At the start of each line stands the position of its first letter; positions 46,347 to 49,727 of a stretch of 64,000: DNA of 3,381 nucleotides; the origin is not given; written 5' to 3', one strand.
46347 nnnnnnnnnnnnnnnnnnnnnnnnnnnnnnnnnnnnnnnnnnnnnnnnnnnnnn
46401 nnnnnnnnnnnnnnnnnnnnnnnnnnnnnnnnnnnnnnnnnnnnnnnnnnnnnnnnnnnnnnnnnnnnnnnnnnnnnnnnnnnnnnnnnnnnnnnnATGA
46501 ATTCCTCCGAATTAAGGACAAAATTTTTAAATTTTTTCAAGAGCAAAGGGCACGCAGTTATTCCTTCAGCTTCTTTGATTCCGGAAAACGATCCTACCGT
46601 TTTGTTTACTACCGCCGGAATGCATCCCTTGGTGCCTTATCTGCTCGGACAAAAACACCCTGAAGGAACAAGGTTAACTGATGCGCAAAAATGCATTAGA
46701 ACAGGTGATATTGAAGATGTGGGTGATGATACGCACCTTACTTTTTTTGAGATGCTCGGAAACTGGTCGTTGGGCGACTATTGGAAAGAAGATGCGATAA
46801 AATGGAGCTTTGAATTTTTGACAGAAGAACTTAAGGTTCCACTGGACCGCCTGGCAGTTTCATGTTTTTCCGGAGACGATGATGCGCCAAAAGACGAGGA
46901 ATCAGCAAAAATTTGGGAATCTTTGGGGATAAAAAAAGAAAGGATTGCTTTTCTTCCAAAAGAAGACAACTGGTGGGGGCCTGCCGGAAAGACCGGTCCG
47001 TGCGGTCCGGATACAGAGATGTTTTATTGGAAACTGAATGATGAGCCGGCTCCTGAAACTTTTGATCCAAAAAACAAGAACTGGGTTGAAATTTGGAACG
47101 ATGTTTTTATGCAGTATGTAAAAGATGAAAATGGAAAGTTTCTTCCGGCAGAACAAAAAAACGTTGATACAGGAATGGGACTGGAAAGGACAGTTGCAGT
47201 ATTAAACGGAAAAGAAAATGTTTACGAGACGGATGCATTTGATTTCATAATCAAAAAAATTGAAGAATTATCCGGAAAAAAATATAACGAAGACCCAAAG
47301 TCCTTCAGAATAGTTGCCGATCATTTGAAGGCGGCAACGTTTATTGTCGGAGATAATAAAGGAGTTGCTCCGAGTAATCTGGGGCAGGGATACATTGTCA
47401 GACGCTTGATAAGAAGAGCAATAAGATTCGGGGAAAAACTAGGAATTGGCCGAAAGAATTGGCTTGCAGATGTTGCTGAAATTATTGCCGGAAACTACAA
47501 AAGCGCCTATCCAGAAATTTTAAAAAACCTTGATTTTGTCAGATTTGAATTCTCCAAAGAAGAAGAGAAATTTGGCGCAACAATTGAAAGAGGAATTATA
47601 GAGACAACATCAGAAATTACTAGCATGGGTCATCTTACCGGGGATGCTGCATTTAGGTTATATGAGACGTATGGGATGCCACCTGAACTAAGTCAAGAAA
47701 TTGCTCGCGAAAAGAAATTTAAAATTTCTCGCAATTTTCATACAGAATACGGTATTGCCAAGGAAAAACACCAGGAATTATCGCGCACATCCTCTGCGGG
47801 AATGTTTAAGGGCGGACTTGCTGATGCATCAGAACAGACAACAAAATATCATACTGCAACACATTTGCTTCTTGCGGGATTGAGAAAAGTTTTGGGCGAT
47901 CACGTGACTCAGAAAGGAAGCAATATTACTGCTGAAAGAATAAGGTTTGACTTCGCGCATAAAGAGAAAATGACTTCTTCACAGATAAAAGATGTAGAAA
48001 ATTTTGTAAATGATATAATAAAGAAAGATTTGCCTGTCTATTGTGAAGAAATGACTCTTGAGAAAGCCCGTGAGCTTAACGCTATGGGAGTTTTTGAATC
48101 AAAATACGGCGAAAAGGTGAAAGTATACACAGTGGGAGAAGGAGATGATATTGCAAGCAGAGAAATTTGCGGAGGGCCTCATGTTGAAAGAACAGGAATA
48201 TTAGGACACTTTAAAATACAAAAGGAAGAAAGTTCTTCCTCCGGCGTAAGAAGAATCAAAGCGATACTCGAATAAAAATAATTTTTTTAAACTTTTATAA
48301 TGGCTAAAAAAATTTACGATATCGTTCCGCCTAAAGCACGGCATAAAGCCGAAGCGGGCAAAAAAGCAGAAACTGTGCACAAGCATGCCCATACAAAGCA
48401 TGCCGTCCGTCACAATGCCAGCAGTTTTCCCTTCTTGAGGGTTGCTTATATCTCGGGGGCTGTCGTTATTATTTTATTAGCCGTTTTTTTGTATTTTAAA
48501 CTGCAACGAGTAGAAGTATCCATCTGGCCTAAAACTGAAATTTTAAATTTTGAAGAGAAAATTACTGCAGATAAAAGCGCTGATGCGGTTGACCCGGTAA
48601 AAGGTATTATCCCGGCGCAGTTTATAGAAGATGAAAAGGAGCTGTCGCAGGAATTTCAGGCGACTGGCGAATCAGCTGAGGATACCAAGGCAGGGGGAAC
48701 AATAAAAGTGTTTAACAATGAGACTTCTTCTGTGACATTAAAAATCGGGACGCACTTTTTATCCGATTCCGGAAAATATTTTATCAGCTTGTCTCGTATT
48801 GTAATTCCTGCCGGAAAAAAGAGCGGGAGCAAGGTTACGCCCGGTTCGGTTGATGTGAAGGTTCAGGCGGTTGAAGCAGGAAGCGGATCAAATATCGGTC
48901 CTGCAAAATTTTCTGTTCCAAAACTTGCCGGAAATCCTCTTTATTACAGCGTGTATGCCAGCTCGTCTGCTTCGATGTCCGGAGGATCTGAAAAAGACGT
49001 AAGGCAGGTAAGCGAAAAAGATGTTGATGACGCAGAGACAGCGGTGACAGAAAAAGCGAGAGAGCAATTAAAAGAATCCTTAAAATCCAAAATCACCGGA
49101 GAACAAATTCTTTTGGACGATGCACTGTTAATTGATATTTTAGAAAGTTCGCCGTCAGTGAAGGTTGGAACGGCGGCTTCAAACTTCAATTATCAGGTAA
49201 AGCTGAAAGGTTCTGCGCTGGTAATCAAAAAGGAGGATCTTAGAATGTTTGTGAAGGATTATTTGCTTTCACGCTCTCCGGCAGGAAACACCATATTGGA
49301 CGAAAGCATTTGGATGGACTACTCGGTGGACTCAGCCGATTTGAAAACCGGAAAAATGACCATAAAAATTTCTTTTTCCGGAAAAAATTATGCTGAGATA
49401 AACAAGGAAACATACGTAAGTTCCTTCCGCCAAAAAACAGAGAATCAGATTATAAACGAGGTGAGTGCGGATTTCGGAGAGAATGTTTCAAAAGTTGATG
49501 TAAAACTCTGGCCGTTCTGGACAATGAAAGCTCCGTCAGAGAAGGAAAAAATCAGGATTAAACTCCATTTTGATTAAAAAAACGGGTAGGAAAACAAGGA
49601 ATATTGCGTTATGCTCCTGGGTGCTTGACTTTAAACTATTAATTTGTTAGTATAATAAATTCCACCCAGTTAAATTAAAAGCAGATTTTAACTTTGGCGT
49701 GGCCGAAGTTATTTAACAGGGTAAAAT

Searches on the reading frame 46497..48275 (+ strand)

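Call 78: search_protein_families(library=pfam, proteins=[window:46497-48275:+], max_evalue=0.00001)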
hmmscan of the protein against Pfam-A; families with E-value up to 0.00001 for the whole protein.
window:46497-48275:+ (592 aa): 2 families
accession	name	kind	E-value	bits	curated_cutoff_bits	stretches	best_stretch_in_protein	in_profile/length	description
PF01411.24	tRNA-synt_2c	-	4.3e-130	435.3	30.3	1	5-436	1-435/552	tRNA synthetases class II (A)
PF07973.19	tRNA_SAD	-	4e-14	52.7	24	1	541-587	1-43/44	Threonyl and Alanyl tRNA synthetase second additional domain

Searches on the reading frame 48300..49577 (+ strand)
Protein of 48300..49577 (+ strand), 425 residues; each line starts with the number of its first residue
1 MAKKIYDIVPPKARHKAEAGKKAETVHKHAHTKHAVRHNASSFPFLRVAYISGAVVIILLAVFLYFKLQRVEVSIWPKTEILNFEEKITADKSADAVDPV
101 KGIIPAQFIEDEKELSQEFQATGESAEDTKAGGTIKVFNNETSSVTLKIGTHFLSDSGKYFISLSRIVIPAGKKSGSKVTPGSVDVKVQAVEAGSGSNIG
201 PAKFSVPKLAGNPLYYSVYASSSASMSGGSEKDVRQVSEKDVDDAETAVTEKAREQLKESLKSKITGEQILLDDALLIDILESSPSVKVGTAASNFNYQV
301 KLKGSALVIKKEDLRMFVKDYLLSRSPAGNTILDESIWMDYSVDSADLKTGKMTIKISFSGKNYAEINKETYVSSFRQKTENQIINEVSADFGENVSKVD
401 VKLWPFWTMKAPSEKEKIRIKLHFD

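Call 78: search_protein_families(library=pfam, proteins=[window:48300-49577:+], max_evalue=0.00001)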
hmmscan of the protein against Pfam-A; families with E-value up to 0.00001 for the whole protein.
window:48300-49577:+ (425 aa): 1 family
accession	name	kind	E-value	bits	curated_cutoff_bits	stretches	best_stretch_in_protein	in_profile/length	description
PF21110.3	GlxA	-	1.2e-06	29.6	27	1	130-197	1-77/105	GlxA beta barrel domain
